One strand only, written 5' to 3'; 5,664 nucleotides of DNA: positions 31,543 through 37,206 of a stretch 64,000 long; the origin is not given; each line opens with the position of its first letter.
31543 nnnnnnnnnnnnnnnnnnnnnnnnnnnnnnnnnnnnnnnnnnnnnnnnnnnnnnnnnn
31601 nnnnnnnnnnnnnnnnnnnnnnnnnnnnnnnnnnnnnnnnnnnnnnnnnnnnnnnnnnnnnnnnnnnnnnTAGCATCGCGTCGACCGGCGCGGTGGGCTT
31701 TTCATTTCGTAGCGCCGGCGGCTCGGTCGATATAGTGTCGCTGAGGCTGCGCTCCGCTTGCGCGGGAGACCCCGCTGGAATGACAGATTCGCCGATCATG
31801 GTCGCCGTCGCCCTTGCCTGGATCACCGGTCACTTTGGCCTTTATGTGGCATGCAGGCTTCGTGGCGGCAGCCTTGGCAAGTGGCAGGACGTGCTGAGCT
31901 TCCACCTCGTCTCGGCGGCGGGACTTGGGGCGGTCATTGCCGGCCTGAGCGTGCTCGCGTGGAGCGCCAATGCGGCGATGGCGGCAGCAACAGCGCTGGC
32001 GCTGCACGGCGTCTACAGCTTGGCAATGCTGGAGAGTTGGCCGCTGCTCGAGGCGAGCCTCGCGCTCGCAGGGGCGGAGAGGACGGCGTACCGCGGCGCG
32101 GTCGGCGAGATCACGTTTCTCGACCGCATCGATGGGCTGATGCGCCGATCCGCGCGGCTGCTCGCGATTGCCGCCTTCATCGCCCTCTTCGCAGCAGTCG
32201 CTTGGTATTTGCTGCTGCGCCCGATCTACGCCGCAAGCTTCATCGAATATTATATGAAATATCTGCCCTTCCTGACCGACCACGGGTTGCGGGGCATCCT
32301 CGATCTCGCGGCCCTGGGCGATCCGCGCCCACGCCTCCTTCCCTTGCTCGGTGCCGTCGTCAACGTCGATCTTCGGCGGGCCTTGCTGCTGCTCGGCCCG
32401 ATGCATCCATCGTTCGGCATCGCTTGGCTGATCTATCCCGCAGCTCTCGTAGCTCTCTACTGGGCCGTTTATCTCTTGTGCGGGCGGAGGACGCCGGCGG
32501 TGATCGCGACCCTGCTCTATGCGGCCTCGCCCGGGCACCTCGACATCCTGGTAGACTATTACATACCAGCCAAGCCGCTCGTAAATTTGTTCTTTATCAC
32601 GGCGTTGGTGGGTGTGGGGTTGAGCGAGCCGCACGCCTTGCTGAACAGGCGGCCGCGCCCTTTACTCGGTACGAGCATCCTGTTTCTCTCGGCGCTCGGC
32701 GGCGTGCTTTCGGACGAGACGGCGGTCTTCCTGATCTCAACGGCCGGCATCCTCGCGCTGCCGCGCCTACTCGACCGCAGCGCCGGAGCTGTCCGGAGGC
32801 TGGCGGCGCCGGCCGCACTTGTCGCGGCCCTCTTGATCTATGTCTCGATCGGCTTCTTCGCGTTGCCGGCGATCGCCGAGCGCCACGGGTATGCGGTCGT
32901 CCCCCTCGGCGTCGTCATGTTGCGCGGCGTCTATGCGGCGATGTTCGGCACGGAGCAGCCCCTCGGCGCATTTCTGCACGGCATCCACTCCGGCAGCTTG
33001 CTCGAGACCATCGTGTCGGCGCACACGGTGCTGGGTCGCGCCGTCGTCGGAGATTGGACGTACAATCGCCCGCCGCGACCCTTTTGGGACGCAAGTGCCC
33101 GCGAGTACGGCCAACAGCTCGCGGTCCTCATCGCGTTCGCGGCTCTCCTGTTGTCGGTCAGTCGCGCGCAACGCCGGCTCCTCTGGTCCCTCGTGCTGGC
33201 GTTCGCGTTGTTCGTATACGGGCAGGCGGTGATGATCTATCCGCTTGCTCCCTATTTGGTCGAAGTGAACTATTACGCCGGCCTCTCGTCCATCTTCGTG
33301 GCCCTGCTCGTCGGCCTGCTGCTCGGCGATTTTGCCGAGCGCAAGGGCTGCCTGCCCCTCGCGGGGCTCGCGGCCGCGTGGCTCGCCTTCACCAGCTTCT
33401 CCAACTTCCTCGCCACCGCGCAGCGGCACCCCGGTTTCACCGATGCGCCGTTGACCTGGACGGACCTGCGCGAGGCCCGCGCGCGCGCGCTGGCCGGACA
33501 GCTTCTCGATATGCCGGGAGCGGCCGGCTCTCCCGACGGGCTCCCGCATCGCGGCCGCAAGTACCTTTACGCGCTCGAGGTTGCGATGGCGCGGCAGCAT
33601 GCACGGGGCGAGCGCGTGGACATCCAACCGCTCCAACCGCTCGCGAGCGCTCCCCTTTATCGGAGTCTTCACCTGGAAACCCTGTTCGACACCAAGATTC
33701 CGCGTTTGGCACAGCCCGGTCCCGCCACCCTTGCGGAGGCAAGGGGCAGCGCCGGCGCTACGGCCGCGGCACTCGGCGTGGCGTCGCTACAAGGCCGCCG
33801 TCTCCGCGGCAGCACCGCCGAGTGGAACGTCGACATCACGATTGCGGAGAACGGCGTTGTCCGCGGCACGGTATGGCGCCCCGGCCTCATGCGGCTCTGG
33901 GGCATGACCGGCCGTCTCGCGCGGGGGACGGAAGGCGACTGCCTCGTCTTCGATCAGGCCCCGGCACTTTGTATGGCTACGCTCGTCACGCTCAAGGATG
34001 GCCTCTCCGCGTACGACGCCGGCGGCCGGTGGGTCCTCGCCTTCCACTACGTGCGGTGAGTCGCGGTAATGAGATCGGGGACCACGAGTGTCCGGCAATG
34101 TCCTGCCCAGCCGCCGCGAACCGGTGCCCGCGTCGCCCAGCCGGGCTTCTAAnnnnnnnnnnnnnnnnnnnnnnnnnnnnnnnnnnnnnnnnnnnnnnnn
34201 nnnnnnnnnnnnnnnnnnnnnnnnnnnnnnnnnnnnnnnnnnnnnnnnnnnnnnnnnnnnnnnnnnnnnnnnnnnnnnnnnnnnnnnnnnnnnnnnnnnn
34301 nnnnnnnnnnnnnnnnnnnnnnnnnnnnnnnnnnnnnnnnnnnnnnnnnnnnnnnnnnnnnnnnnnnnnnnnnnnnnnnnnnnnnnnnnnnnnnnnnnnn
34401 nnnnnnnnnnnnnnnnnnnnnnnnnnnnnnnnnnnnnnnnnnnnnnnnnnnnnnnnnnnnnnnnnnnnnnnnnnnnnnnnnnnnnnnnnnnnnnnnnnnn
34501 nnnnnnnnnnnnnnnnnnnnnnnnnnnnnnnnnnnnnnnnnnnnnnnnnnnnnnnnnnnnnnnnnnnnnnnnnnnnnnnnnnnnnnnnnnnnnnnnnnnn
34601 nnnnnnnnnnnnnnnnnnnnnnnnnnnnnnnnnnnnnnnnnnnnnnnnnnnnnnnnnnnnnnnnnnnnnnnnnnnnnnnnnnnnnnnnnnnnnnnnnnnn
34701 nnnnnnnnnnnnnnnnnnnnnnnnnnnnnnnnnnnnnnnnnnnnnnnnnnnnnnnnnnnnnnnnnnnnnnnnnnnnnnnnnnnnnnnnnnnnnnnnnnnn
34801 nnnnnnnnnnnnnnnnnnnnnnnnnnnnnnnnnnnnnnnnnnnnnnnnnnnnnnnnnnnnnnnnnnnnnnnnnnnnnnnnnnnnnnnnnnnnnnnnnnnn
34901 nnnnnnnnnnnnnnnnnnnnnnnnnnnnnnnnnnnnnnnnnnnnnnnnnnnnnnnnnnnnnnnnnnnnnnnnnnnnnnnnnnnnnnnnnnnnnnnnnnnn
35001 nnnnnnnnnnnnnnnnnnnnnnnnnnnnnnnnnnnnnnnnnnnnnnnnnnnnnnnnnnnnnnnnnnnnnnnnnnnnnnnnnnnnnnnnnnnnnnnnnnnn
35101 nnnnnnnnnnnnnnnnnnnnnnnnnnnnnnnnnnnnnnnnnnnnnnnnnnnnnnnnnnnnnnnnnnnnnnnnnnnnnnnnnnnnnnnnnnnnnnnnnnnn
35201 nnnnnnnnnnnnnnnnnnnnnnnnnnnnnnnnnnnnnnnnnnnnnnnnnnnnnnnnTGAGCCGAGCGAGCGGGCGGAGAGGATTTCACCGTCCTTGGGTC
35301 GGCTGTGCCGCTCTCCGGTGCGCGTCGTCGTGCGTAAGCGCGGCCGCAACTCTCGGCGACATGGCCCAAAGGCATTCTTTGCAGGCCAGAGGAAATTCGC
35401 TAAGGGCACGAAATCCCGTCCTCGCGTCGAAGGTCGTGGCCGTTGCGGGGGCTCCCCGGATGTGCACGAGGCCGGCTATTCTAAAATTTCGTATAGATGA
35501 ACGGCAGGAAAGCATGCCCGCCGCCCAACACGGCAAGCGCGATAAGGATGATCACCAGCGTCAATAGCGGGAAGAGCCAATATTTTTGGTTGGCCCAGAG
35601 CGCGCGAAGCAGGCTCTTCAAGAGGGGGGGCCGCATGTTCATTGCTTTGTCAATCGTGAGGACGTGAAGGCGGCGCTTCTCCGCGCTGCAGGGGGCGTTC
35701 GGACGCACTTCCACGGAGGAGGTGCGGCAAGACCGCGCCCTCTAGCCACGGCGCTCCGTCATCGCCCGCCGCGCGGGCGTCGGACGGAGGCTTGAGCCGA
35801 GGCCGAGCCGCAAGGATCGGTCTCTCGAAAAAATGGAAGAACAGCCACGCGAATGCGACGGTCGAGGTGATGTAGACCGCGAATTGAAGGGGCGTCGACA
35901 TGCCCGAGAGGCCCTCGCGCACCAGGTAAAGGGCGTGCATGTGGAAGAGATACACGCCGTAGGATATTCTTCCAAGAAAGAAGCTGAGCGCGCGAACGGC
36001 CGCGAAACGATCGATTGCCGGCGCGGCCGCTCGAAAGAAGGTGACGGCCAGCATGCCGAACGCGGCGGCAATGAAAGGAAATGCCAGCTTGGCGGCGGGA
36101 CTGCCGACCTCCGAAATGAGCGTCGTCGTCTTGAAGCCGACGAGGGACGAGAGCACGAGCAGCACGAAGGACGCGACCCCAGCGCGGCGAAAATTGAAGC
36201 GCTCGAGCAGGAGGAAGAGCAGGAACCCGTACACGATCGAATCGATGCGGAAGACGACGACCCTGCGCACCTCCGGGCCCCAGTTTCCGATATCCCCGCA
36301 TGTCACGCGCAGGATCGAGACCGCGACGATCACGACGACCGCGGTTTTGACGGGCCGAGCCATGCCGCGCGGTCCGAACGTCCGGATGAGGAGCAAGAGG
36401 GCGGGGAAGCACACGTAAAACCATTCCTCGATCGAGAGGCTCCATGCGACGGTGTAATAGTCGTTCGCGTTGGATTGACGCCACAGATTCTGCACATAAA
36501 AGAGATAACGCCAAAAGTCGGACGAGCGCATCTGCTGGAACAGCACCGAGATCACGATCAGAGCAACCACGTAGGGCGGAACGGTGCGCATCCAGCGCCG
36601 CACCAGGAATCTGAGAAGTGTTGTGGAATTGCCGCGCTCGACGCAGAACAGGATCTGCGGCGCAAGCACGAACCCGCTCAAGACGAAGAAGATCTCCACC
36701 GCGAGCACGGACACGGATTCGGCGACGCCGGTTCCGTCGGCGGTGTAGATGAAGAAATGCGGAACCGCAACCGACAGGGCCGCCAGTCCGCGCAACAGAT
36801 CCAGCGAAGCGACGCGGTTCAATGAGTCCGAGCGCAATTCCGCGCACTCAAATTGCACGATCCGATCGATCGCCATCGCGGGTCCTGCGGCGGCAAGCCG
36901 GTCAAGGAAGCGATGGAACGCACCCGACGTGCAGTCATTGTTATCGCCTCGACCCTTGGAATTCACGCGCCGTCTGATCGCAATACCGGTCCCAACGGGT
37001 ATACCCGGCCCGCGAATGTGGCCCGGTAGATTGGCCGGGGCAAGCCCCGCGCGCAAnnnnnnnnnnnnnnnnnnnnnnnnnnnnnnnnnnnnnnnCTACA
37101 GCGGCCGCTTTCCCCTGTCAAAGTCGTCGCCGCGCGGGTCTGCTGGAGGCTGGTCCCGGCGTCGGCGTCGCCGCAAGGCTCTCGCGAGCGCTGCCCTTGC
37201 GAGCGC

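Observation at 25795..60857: Two YfhO-like proteins, one translationally coupled to a zinc-ribbon methyltransferase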

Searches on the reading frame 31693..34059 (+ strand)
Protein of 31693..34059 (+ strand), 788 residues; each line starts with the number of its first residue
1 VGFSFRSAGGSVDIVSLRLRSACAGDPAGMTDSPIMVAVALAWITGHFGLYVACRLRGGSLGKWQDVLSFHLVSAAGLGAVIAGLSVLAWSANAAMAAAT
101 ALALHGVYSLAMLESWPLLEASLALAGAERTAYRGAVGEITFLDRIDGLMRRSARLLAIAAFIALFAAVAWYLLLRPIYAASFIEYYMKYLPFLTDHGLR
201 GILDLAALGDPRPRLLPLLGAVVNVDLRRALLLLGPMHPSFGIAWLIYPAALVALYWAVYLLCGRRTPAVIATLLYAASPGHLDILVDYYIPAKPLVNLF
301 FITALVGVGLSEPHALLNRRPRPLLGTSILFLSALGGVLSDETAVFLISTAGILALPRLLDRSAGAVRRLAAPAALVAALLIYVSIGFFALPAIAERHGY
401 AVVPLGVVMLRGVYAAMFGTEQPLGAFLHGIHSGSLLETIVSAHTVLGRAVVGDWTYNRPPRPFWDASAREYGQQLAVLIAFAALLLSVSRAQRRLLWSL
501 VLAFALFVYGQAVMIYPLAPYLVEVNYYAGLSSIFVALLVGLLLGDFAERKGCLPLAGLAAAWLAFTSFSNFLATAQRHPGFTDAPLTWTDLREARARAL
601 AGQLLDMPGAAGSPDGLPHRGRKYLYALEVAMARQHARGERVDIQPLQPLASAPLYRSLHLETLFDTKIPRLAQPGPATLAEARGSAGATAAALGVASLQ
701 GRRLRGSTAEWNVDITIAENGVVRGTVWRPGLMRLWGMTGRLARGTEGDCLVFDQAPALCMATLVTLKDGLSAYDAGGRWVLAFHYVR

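Call 13: search_protein_families(library=pfam, proteins=[window:31693-34059:+], max_evalue=0.001)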
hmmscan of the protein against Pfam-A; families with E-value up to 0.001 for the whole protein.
window:31693-34059:+ (788 aa): 0 families

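Call 40: search_protein_families(library=pfam, proteins=[window:31693-34059:+], max_evalue=5)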
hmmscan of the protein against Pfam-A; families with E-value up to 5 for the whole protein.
window:31693-34059:+ (788 aa): 0 families

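Call 62: search_protein_families(library=ncbifam, proteins=[window:31693-34059:+], max_evalue=0.01)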
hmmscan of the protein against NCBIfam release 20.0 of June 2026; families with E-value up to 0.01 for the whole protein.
window:31693-34059:+ (788 aa): 0 families

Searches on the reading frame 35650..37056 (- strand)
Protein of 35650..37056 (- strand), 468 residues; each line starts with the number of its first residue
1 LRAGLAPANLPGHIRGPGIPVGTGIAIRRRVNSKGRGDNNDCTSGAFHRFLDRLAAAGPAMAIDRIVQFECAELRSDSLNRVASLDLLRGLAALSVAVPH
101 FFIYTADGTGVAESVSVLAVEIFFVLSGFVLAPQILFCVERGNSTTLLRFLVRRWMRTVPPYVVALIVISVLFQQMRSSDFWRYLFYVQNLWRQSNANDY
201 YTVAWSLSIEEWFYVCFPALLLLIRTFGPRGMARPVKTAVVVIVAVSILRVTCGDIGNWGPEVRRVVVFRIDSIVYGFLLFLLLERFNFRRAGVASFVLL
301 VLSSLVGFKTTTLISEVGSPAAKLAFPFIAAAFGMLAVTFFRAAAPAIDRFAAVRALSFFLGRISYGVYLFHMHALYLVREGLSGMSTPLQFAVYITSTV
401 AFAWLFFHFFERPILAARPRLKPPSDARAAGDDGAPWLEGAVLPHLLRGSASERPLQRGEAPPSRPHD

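Call 13: search_protein_families(library=pfam, proteins=[window:35650-37056:-], max_evalue=0.001)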
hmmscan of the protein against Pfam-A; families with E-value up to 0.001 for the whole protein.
window:35650-37056:- (468 aa): 1 family
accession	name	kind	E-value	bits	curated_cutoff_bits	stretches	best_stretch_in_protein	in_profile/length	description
PF01757.29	Acyl_transf_3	-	1.2e-28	100.6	31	1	83-407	2-325/326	Acyltransferase domain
